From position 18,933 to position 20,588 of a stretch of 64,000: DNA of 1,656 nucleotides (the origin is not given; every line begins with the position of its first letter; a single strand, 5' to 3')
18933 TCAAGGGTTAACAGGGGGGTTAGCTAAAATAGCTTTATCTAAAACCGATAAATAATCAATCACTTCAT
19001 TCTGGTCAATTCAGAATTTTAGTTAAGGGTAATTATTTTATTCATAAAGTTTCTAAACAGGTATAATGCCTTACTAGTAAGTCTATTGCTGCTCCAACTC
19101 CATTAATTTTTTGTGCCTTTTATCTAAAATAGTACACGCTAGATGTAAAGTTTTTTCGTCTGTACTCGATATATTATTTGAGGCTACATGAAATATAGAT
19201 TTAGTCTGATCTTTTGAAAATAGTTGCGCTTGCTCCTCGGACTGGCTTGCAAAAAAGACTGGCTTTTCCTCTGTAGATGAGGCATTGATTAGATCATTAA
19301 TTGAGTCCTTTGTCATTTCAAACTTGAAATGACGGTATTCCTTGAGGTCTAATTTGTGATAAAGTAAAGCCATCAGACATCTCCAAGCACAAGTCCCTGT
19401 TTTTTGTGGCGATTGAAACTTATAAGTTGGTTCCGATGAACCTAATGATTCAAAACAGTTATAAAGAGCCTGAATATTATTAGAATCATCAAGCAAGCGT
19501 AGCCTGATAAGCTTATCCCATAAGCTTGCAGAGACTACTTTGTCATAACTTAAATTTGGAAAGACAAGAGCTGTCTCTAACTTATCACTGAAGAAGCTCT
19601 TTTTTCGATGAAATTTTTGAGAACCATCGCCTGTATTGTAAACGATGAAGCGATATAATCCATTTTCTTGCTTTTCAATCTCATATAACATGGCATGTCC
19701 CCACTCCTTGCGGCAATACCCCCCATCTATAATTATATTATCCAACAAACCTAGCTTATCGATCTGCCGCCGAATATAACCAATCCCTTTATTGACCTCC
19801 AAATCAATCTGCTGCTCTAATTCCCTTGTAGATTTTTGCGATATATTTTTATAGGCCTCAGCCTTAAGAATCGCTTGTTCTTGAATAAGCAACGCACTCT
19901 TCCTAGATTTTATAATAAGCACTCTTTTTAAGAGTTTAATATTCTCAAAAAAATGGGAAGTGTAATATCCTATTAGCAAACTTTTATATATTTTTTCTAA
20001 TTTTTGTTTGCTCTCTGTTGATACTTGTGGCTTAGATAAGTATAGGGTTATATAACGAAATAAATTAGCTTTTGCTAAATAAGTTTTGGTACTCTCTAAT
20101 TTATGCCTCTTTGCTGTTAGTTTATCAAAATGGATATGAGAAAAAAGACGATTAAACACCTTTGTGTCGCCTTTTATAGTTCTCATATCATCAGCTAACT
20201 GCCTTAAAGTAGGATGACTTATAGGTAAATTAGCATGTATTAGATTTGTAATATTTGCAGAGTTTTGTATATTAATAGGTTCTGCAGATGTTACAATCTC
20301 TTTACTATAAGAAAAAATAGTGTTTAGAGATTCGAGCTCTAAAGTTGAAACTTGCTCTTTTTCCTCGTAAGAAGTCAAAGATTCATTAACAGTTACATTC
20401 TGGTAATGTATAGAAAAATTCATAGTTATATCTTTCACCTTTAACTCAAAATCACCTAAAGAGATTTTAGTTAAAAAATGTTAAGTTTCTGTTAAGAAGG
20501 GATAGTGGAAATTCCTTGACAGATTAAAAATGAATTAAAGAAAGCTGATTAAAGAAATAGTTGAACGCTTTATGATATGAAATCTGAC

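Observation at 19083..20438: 451-aa protein with a His...Asn/Asp...Gln...Cys arrangement typical of CE-clan deubiquitinase/deSUMOylase effectors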

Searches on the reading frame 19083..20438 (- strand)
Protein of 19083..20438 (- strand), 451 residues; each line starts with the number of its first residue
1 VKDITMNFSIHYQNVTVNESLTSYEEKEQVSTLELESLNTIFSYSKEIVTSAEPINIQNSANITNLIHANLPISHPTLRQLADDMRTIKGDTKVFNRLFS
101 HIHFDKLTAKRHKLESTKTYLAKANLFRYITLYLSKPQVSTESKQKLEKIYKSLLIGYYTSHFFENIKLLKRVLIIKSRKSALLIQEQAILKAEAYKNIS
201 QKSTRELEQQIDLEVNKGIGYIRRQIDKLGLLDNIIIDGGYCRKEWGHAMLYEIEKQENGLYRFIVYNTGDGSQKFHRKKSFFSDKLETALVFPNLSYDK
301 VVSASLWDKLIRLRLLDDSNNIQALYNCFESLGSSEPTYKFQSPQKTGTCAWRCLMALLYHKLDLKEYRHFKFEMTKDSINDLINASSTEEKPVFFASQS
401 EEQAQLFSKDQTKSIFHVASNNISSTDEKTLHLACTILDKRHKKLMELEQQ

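Call 3: search_protein_families(library=pfam, proteins=[window:19083-20438:-], max_evalue=1)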
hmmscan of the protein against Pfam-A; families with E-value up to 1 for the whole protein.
window:19083-20438:- (451 aa): 1 family
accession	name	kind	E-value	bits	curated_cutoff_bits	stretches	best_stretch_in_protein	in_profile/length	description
PF21334.2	ATPD_C_fung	-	0.29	11.7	27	0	407-429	1-23/40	Fungal epsilon subunit of F1F0-ATP synthase C-terminal domain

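Call 4: search_protein_families(library=ncbifam, proteins=[window:19083-20438:-], max_evalue=1)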
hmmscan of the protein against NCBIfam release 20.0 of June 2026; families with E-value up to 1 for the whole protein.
window:19083-20438:- (451 aa): 2 families
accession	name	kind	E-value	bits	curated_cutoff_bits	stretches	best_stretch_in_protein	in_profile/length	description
NF002981.0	PRK03695.1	equivalog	0.042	13.2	281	1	84-156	48-120/253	vitamin B12 ABC transporter ATP-binding protein BtuD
NF052401.1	AdhsnEplAEhrl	equivalog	0.06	13.8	150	0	391-445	38-92/103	adhesin EplA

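Call 5: search_solved_structures(query=window:19083-20438:-, max_evalue=10, show_alignments=2)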
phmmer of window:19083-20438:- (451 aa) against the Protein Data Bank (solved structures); distinct sequences matched with E-value up to 10: 0.

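Call 6: find_homologous_proteins(query=window:19083-20438:-, max_evalue=0.001)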
Query window:19083-20438:- (451 aa): 1 proteins with E <= 0.001 among 5815 candidates.
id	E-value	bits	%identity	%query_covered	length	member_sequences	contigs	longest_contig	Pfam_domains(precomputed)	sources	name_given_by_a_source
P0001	7.6e-178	610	99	62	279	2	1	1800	-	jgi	jgi:hypothetical protein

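Call 9: find_related_loci(query=window:19083-20438:-, collection=genome_contigs, flank=10000)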
Query window:19083-20438:- (451 aa) in genome_contigs; peptide patterns used: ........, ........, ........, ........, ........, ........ (x = any residue, [..] = any of these).
96 stretches matched a pattern, but none encodes a relative of the query by tblastn (E <= 1e-3).

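Call 17: predict_structure(protein=window:19083-20438:-)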
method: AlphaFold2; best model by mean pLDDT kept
length: 451 residues; sequences in the alignment: 1
mean_pLDDT: 34.2   pTM: 0.25
mean pLDDT of the five models: 34.2, 32.3, 31.4, 28.8, 28.6
residues with pLDDT >= 90: 0; 70-90: 0; 50-70: 6; < 50: 445
segments of 3 or more residues with pLDDT < 50: 1-140, 145-147, 152-202, 204-208, 210-451
pLDDT, mean of each block of 10 residues (from residue 1): 24 26 28 28 26 26 28 31 34 33 30 30 39 45 49 45 41 35 42 44 48 44 41 32 28 36 36 30 26 27 32 32 34 29 31 38 35 35 36 30 33 31 35 40 39 33
secondary structure, 60 per line:
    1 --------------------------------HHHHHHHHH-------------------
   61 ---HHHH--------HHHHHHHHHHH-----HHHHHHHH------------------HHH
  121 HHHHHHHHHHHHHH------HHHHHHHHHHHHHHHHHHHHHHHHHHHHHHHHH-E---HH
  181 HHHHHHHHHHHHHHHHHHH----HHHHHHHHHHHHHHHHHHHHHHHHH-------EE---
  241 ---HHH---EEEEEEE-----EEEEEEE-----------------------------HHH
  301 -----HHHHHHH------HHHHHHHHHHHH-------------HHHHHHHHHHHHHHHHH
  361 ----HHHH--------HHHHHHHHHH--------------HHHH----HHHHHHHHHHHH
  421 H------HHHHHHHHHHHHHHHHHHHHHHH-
elements in order: H33-41 H64-67 H76-86 H92-99 H118-134 H141-173 H179-199 H204-228 E250-256 E262-268 H306-312 H319-330 H344-360 H365-368 H377-386 H401-404 H409-421 H428-450

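Call 18: search_protein_representatives(protein=window:19083-20438:-)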
Query: 451 residues. Proteins with E-value up to 0.001 (for the whole library): 323; up to 1e-10: 15; up to 1e-30: 1. The best 150 are listed.
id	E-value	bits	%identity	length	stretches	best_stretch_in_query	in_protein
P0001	2.4e-178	609.8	99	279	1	173-451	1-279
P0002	1.3e-19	87.0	33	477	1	90-376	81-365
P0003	1.5e-14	70.3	30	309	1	194-383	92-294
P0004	2.4e-14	69.7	37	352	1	207-359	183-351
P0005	7.3e-13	64.8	38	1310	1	233-376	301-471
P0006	3.5e-12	62.5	31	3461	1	215-387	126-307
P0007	3.9e-12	62.4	31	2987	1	220-392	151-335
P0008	1.9e-11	60.1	29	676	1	215-376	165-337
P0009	2.0e-11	60.0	27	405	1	167-440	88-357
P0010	2.4e-11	59.8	30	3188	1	208-441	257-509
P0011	3.2e-11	59.3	33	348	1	232-380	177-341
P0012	3.9e-11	59.1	26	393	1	164-378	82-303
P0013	7.2e-11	58.2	35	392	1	221-387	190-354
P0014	8.8e-11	57.9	32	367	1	212-380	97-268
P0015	9.9e-11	57.7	31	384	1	208-389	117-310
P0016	1.2e-10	57.5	30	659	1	222-417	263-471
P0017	1.4e-10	57.2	31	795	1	233-379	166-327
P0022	3.6e-10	55.9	32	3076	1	210-393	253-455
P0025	8.9e-10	54.6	36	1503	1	229-376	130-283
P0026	1.0e-09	54.4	28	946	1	213-389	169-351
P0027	1.1e-09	54.3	33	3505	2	222-377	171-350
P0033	2.6e-09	53.1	30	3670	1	225-376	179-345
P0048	4.4e-08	49.0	32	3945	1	234-383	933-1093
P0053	6.1e-08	48.6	30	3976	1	234-391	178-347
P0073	2.5e-07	46.5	40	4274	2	224-293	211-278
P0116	1.8e-06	43.7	32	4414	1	202-371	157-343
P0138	4.1e-06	42.5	28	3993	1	212-384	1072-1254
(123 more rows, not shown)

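Call 21: search_protein_families(library=pfam, proteins=[P0006, P0007, P0010], max_evalue=0.01)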
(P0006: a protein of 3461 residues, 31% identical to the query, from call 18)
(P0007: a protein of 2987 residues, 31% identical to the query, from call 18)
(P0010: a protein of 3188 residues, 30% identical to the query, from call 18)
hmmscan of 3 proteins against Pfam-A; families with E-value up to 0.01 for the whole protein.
P0006 (3461 aa): 1 family
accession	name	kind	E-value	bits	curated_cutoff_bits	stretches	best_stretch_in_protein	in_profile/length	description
PF12340.13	DUF3638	-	4.6e-14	52.7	31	1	1908-2127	3-204/225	Protein of unknown function (DUF3638)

P0007 (2987 aa): 2 families
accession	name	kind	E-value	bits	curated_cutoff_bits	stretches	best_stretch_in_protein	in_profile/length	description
PF12340.13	DUF3638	-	4.2e-19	69.2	31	1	1937-2148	3-204/225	Protein of unknown function (DUF3638)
PF04851.21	ResIII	-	0.00018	21.9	22.5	0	1955-2126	2-136/164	Type III restriction enzyme, res subunit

P0010 (3188 aa): 1 family
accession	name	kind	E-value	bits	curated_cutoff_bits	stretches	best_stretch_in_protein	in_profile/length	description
PF12340.13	DUF3638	-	1.5e-20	74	31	1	2001-2221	3-217/225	Protein of unknown function (DUF3638)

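Call 22: search_protein_families(library=pfam, proteins=[P0002, P0003, P0004, P0005, P0008, P0009, P0016, P0017, P0025, P0026], max_evalue=0.01)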
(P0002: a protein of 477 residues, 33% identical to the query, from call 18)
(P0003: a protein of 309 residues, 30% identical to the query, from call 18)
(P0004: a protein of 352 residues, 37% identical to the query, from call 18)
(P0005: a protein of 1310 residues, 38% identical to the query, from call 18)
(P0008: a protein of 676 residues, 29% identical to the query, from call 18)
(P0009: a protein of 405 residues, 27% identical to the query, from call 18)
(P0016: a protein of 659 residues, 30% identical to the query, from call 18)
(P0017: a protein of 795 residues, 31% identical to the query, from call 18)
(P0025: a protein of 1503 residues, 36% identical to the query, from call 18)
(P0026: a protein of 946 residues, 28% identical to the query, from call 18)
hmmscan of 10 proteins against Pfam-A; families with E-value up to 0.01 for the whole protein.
P0002 (477 aa): 0 families

P0003 (309 aa): 0 families

P0004 (352 aa): 0 families

P0005 (1310 aa): 0 families

P0008 (676 aa): 0 families

P0009 (405 aa): 0 families

P0016 (659 aa): 0 families

P0017 (795 aa): 0 families

P0025 (1503 aa): 0 families

P0026 (946 aa): 0 families

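Call 31: list_cluster_members(proteins=[P0002, P0003, P0004, P0005, P0006, P0007, P0009, P0010, P0012, P0022])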
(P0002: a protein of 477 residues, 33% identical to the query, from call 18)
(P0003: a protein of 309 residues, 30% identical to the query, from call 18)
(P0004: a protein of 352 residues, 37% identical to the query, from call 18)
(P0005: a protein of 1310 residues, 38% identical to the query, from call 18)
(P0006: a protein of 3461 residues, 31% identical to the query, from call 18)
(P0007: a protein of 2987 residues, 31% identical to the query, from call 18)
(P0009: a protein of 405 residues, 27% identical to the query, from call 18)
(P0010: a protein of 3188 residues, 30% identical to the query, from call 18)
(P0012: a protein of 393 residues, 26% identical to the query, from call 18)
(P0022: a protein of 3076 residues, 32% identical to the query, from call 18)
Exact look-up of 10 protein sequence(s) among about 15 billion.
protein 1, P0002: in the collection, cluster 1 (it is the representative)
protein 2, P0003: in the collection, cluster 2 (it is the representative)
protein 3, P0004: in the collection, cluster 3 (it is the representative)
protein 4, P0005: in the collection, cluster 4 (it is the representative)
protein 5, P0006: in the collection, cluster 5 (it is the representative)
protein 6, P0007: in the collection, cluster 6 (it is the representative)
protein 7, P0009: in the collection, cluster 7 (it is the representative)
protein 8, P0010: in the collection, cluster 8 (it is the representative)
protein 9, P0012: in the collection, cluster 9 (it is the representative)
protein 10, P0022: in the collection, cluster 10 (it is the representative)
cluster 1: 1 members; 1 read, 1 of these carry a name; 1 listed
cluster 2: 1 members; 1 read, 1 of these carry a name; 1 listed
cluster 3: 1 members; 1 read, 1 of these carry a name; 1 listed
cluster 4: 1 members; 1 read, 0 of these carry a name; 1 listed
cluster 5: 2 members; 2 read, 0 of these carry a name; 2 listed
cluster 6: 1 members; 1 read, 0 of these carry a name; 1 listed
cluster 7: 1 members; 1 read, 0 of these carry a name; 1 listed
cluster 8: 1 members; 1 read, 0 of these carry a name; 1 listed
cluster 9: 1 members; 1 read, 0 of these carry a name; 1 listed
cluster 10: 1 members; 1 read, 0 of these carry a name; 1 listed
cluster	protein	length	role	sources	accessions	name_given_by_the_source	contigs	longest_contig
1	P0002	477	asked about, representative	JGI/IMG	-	hypothetical protein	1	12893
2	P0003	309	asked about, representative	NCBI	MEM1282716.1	MAG: hypothetical protein AAGG81_04100, partial [Chlamydiota bacterium]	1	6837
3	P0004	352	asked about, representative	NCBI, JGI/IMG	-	hypothetical protein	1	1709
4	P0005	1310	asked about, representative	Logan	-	-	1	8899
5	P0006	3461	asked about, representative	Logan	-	-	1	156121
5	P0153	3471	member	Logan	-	-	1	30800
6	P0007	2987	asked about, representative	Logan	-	-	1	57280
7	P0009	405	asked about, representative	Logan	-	-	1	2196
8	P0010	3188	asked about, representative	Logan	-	-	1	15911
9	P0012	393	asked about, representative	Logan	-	-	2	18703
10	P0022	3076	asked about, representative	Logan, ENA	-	-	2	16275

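Call 32: find_encoding_contigs(protein=P0002, flank=7000, max_places=3)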
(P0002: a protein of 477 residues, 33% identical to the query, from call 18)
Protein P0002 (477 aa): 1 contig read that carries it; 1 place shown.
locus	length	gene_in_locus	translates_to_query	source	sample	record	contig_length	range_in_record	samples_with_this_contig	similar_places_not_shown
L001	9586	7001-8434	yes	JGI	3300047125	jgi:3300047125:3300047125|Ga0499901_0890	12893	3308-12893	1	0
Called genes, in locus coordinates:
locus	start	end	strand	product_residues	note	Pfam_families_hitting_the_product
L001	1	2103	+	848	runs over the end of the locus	PF00133:tRNA-synt_1, PF09334:tRNA-synt_1g, PF13603:tRNA-synt_1_2, PF00133:tRNA-synt_1 (weak), PF08264:Anticodon_1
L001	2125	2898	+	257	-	PF02621:VitK2_biosynth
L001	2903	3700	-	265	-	PF13578:Methyltransf_24 (weak)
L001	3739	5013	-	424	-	PF06727:DUF1207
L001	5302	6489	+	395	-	PF01041:DegT_DnrJ_EryC1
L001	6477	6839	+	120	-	PF05523:FdtA, PF14667:Polysacc_synt_C (weak)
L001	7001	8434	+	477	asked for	-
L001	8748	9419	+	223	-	-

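Call 33: find_encoding_contigs(protein=P0006, flank=10000, max_places=2)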
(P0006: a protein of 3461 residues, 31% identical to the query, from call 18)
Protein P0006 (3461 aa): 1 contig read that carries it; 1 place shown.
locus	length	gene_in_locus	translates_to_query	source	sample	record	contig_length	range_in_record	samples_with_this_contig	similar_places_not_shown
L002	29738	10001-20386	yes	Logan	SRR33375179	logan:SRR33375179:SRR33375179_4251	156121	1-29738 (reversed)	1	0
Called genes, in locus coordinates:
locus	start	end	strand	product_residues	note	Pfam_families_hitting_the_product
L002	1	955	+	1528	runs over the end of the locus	PF22599:SecDF_P1_head, PF02355:SecD_SecF_C, PF03176:MMPL (weak), PF02355:SecD_SecF_C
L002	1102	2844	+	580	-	PF01368:DHH, PF02272:DHHA1, PF17768:RecJ_OB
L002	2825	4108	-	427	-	-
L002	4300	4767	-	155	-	PF12728:HTH_17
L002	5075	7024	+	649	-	PF17804:TSP_NTD, PF00595:PDZ (weak), PF13180:PDZ_2 (weak), PF17820:PDZ_6, PF03572:Peptidase_S41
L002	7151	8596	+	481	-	PF00749:tRNA-synt_1c, PF19269:Anticodon_2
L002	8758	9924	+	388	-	PF00667:FAD_binding_1, PF00175:NAD_binding_1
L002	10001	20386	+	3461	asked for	PF12340:DUF3638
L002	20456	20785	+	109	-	-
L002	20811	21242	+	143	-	-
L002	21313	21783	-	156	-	PF02542:YgbB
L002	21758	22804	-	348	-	PF01321:Creatinase_N (weak), PF00557:Peptidase_M24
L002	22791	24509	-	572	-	PF02518:HATPase_c, PF13589:HATPase_c_3, PF01119:DNA_mis_repair, PF08676:MutL_C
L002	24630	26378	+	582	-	PF08439:Peptidase_M3_N (weak), PF01432:Peptidase_M3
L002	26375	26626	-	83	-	-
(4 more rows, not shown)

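Call 46: list_cluster_members(proteins=[window:19083-20438:-, window:47433-47804:-, window:46755-47228:-, window:44635-46734:-, window:22513-24294:+, window:24306-25640:+, window:17816-18271:-, window:18306-18926:-, window:17390-17812:-, window:3768-5039:+])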
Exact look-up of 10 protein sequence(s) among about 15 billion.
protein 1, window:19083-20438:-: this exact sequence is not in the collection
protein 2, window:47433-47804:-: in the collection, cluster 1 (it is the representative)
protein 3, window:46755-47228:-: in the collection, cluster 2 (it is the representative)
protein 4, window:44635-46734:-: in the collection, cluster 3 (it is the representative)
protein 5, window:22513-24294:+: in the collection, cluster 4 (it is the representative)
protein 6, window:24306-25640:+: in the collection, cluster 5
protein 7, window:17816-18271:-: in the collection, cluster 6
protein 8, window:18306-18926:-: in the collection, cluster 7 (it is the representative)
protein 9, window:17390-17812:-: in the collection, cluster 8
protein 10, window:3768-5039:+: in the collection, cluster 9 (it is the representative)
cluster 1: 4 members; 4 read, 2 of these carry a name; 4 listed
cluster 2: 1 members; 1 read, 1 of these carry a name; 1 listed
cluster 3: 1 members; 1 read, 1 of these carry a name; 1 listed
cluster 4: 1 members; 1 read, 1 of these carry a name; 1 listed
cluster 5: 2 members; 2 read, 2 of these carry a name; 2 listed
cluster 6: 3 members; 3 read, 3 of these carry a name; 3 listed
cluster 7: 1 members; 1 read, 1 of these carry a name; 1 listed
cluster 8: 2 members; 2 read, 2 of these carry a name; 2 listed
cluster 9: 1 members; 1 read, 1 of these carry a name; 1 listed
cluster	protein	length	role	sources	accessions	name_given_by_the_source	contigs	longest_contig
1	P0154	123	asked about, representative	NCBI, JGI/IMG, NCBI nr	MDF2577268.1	MAG: ribosomal protein [Chlamydiales bacterium] | small subunit ribosomal protein S12 | ribosomal protein [Chlamydiales bacterium]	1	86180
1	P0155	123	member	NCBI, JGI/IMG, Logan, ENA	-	small subunit ribosomal protein S12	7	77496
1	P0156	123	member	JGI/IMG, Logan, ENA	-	-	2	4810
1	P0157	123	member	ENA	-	-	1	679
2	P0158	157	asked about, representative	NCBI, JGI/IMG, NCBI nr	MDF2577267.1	MAG: rpsG [Chlamydiales bacterium] | small subunit ribosomal protein S7 | rpsG [Chlamydiales bacterium]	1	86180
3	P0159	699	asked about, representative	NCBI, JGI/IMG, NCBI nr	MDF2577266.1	MAG: fusA [Chlamydiales bacterium] | elongation factor G | fusA [Chlamydiales bacterium]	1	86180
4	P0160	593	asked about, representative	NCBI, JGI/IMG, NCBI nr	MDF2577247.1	MAG: ntpA [Chlamydiales bacterium] | V/A-type H+-transporting ATPase subunit A | ntpA [Chlamydiales bacterium]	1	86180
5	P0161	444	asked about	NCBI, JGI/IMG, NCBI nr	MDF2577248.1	MAG: ntpB [Chlamydiales bacterium] | V/A-type H+-transporting ATPase subunit B | ntpB [Chlamydiales bacterium]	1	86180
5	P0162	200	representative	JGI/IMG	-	V/A-type H+-transporting ATPase subunit B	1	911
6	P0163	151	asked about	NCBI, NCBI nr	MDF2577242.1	MAG: fliS [Chlamydiales bacterium] | fliS [Chlamydiales bacterium]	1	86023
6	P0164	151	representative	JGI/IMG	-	flagellar protein FliS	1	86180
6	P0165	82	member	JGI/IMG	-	flagellar protein FliS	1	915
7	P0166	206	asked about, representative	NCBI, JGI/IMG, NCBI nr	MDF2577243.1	MAG: hypothetical protein K0S74_727 [Chlamydiales bacterium] | hypothetical protein | hypothetical protein [Chlamydiales bacterium]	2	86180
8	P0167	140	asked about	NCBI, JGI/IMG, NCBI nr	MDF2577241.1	MAG: hypothetical protein K0S74_725 [Chlamydiales bacterium] | hypothetical protein | hypothetical protein [Chlamydiales bacterium]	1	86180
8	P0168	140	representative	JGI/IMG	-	hypothetical protein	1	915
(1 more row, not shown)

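Call 66: list_cluster_members(proteins=[window:19083-20423:-, P0027, P0033, P0048, P0053, P0073, P0116, P0138, P0008, P0016])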
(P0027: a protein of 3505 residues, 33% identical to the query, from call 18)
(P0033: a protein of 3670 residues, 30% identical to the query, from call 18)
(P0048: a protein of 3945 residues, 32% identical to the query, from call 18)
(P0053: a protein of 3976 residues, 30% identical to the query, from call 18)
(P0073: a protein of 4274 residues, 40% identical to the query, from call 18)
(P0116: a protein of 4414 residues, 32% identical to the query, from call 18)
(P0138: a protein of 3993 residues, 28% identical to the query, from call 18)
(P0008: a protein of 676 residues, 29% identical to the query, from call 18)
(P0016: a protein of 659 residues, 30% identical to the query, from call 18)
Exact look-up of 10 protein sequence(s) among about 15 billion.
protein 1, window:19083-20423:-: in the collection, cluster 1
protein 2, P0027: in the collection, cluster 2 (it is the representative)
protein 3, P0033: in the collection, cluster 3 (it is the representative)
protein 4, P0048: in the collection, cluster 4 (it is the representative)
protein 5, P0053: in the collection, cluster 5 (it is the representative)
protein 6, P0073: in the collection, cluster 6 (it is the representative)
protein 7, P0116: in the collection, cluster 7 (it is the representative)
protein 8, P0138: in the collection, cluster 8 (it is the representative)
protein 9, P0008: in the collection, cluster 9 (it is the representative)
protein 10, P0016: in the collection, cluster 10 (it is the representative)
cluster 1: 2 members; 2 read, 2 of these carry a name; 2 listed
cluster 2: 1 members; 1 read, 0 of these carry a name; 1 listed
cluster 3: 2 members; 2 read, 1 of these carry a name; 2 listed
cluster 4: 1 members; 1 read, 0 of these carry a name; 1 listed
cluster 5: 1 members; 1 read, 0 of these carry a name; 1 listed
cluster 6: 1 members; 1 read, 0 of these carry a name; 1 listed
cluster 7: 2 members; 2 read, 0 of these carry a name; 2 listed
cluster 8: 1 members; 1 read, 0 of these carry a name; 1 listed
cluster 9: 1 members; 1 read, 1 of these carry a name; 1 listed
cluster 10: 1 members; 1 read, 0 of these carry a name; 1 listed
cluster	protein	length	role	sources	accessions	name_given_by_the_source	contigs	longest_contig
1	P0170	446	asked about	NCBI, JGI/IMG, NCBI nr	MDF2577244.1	MAG: hypothetical protein K0S74_728 [Chlamydiales bacterium] | hypothetical protein | hypothetical protein [Chlamydiales bacterium]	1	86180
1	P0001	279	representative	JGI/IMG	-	hypothetical protein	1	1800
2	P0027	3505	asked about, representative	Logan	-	-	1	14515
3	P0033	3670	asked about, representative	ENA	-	-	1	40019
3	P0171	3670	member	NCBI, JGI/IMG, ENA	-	hypothetical protein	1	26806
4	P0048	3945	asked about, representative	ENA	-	-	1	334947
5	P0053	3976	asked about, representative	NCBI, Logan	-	-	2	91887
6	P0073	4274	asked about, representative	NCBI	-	-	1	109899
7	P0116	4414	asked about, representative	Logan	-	-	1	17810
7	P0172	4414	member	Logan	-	-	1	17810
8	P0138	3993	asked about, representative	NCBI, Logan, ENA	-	-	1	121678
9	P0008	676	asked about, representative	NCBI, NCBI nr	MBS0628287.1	MAG: hypothetical protein JSS09_08760, partial [Verrucomicrobia bacterium] | hypothetical protein [Verrucomicrobiota bacterium]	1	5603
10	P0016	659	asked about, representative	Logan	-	-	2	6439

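Call 76: search_solved_structures(query=P0006, max_evalue=1)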
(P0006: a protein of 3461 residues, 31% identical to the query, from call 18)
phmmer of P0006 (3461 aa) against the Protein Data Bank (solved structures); distinct sequences matched with E-value up to 1: 2.
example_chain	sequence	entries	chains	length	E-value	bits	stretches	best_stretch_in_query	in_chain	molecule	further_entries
9p1i_c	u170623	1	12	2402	8e-07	29.1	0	2348-2435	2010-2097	VopV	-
7vq6_A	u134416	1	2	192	0.74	9.3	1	1467-1504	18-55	Lactoylglutathione lyase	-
